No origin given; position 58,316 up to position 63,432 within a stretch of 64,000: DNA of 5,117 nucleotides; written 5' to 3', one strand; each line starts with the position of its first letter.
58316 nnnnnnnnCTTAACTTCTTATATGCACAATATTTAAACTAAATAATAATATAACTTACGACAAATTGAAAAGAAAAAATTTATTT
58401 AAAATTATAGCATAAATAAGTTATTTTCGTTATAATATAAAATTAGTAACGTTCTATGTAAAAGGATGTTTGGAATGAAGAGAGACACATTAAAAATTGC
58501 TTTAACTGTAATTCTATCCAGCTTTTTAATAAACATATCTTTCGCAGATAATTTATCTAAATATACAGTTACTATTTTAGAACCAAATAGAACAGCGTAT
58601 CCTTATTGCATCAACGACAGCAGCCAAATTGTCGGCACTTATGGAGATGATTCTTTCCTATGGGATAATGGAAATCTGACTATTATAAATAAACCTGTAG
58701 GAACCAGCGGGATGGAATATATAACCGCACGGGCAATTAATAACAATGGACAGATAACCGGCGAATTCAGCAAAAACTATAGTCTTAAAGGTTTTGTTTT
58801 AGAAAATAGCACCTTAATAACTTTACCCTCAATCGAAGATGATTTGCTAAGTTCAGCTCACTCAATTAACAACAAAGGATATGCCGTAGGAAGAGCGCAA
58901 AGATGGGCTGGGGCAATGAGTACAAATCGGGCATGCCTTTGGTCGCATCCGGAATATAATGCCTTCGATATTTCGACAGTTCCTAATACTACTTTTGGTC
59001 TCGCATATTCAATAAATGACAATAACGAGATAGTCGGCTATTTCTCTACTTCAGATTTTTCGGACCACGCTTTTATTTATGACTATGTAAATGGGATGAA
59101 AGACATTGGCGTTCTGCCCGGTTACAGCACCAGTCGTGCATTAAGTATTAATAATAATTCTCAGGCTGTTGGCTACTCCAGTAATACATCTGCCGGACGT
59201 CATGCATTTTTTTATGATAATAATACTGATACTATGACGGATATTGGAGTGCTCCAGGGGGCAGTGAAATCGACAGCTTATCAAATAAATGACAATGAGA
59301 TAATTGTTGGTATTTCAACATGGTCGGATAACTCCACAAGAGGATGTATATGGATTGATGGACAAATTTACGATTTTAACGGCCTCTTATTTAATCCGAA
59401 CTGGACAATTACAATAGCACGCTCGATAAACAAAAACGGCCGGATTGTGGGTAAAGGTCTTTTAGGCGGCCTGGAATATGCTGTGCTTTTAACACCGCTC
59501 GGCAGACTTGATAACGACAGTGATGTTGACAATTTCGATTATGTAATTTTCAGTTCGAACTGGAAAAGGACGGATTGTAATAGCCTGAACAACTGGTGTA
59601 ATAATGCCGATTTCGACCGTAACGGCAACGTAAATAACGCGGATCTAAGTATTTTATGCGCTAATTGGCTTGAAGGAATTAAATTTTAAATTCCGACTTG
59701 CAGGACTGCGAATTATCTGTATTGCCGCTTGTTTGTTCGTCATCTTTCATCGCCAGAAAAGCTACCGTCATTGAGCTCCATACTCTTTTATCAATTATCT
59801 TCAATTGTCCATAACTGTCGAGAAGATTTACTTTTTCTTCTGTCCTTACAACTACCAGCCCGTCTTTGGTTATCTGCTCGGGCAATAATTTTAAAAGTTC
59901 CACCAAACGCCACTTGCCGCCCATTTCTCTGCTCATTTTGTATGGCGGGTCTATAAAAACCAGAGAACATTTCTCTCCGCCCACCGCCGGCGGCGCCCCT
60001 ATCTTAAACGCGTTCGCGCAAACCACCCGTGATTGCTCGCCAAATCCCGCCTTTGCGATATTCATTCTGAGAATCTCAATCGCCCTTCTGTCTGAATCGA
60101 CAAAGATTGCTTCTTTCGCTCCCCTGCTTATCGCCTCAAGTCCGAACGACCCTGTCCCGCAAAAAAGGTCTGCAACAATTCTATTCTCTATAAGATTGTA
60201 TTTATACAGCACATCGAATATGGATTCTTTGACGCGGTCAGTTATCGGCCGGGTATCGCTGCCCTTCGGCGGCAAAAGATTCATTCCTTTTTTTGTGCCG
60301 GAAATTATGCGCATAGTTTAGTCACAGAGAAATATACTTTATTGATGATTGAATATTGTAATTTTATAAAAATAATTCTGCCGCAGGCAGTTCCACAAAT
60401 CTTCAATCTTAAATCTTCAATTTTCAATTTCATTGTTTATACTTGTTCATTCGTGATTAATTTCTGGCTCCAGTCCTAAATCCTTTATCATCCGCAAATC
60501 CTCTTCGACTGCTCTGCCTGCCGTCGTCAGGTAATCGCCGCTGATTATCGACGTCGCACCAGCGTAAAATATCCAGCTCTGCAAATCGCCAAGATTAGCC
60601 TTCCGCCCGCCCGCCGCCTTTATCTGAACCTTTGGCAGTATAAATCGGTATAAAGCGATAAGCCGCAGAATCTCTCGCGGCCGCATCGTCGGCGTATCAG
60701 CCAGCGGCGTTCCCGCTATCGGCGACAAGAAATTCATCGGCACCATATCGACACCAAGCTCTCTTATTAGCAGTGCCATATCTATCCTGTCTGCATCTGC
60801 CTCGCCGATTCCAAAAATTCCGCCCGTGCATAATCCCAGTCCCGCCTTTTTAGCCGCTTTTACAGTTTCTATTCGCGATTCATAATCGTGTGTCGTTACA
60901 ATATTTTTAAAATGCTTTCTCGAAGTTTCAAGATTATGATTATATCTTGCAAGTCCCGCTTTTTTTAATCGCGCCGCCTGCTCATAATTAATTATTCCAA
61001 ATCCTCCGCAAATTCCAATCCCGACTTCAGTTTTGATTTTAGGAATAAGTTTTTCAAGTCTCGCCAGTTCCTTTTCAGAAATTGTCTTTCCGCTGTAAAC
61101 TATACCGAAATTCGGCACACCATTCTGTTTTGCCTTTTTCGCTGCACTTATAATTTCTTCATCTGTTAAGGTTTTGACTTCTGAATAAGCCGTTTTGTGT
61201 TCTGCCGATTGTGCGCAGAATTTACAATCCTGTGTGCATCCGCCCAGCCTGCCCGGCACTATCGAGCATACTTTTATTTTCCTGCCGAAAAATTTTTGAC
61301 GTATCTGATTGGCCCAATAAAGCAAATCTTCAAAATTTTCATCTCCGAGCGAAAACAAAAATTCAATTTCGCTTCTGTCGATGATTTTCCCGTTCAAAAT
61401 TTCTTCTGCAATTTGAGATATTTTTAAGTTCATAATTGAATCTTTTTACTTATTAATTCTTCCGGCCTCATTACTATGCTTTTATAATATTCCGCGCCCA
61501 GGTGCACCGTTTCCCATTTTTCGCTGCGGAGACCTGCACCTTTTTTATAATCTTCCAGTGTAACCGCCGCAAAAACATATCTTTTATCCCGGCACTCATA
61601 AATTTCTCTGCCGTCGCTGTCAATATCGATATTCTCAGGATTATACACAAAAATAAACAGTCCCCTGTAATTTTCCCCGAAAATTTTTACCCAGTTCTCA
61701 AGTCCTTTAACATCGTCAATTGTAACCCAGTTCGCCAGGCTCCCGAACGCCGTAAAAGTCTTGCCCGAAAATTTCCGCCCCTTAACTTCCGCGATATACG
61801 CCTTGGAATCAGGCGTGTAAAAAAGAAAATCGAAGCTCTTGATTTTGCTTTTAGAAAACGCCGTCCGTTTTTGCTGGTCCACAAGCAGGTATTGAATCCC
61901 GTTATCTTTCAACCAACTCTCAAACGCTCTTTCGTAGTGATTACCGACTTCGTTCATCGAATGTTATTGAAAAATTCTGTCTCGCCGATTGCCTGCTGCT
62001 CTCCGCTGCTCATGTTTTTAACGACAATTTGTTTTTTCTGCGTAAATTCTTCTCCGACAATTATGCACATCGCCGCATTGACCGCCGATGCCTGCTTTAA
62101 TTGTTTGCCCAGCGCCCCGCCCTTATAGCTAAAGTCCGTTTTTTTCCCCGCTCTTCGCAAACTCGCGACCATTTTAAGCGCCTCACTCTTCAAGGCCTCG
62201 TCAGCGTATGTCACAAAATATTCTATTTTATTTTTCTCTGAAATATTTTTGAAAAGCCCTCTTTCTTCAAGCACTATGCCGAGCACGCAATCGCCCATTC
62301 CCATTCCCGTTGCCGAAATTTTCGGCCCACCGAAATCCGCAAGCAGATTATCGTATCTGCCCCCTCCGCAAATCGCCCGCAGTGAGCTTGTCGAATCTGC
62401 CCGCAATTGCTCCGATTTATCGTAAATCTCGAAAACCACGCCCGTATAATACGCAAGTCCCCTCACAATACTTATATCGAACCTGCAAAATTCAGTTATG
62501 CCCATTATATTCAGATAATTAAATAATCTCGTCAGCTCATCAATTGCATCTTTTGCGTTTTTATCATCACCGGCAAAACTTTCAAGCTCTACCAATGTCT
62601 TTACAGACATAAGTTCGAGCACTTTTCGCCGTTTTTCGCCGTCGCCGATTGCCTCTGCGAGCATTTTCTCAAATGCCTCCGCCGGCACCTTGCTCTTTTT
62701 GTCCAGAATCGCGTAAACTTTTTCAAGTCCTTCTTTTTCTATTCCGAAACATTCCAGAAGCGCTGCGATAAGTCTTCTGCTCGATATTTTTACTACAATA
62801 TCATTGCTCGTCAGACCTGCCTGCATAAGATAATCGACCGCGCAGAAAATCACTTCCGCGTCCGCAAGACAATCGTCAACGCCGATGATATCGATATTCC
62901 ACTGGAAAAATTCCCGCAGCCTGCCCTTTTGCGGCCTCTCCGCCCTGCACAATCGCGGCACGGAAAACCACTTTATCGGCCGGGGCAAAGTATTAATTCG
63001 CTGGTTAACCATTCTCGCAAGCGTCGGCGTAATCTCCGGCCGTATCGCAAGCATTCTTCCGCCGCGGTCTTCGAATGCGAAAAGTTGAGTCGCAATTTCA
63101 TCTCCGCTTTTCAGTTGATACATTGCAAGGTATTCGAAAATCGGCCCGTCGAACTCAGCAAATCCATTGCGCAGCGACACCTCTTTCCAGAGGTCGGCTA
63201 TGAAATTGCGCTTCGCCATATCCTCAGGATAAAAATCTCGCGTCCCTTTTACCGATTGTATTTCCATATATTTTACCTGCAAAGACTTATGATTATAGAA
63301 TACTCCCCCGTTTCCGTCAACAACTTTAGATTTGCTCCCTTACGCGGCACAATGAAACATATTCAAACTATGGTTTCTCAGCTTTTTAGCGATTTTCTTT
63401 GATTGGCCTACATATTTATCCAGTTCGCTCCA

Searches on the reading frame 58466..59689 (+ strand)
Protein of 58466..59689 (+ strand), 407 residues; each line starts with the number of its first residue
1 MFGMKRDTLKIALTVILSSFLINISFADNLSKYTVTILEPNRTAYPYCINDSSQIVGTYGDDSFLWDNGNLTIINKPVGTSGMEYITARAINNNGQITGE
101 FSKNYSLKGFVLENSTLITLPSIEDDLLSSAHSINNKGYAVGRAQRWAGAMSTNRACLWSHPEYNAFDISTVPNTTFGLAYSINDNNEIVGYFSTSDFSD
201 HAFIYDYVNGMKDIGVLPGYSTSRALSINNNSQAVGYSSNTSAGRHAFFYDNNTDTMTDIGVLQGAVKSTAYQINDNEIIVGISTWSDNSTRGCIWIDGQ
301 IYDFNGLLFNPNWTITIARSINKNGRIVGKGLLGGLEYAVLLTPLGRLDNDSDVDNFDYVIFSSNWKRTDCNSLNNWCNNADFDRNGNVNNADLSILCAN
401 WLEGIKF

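Call 41: search_protein_families(library=pfam, proteins=[window:58466-59689:+], max_evalue=0.001)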
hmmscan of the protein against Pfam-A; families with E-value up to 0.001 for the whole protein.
window:58466-59689:+ (407 aa): 1 family
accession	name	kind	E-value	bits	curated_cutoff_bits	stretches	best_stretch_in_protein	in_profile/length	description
PF11949.14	DUF3466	-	1.1e-13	51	25.1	1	129-332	320-528/609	Protein of unknown function (DUF3466)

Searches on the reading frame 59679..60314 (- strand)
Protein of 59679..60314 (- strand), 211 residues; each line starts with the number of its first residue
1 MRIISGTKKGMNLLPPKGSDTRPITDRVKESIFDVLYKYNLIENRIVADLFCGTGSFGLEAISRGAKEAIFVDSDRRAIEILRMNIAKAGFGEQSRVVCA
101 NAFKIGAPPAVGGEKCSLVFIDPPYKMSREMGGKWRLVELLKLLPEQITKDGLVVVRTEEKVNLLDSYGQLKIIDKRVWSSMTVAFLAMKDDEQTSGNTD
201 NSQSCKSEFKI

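Call 41: search_protein_families(library=pfam, proteins=[window:59679-60314:-], max_evalue=0.001)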
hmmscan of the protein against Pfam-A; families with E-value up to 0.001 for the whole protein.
window:59679-60314:- (211 aa): 7 families
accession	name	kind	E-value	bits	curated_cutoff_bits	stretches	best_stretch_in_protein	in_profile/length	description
PF03602.21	Cons_hypoth95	-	1.1e-41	142.9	24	1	1-186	1-180/182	Conserved hypothetical protein 95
PF05175.20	MTS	-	8.2e-06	26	23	1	43-131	31-114/170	Methyltransferase small domain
PF13649.12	Methyltransf_25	-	4.8e-05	24.4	27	1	47-106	1-59/97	Methyltransferase domain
PF01555.25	N6_N4_Mtase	-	0.00023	21.6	26.7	0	42-81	180-218/221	DNA methylase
PF01170.24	UPF0020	-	0.00031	20.9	22.3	0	47-168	32-176/197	RMKL-like, methyltransferase domain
PF02086.21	MethyltransfD12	-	0.00038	20.7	22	0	43-84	20-60/253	D12 class N6 adenine-specific DNA methyltransferase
PF13847.12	Methyltransf_31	-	0.00097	19.3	27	0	46-92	6-54/145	Methyltransferase domain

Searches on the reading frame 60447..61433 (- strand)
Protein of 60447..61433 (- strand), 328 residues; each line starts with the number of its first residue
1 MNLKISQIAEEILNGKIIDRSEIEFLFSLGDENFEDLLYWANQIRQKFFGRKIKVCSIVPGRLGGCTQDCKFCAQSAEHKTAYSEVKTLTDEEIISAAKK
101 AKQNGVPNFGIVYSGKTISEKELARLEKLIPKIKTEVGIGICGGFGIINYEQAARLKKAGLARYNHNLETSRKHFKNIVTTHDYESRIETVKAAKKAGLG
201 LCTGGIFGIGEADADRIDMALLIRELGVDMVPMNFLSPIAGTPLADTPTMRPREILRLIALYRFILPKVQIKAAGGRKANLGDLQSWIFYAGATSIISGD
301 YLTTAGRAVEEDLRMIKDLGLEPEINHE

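Call 41: search_protein_families(library=pfam, proteins=[window:60447-61433:-], max_evalue=0.001)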
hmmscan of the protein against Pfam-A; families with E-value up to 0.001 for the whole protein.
window:60447-61433:- (328 aa): 2 families
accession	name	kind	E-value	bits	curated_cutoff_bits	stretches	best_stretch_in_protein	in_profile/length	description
PF06968.18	BATS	-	7.4e-28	97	22.2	1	232-322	1-88/88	Biotin and Thiamin Synthesis associated domain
PF04055.27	Radical_SAM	-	4.9e-23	82.6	29.5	1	64-222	5-165/166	Radical SAM superfamily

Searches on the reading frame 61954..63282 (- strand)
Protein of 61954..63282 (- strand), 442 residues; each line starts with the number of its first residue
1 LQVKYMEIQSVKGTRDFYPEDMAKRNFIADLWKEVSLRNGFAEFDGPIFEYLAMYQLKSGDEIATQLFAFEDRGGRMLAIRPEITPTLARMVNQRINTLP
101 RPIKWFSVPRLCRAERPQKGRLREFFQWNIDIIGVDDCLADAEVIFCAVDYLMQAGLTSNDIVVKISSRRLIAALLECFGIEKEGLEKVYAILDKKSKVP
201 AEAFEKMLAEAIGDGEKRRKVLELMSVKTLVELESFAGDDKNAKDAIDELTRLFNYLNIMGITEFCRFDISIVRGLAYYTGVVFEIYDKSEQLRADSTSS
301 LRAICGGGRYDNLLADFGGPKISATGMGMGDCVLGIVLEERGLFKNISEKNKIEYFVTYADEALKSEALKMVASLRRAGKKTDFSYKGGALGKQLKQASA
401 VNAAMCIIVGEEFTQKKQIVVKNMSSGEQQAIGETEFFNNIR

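Call 41: search_protein_families(library=pfam, proteins=[window:61954-63282:-], max_evalue=0.001)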
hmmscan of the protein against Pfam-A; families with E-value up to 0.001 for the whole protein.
window:61954-63282:- (442 aa): 3 families
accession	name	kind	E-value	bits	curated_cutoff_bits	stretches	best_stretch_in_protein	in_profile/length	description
PF13393.11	tRNA-synt_His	-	5.5e-49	167.5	25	1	13-327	1-301/308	Histidyl-tRNA synthetase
PF03129.25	HGTP_anticodon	-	2.2e-11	44.2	21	1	361-441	11-91/94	Anticodon binding domain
PF00587.30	tRNA-synt_2b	-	1.5e-05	25.6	29.3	1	68-144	1-83/179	tRNA synthetase class II core domain (G, H, P, S and T)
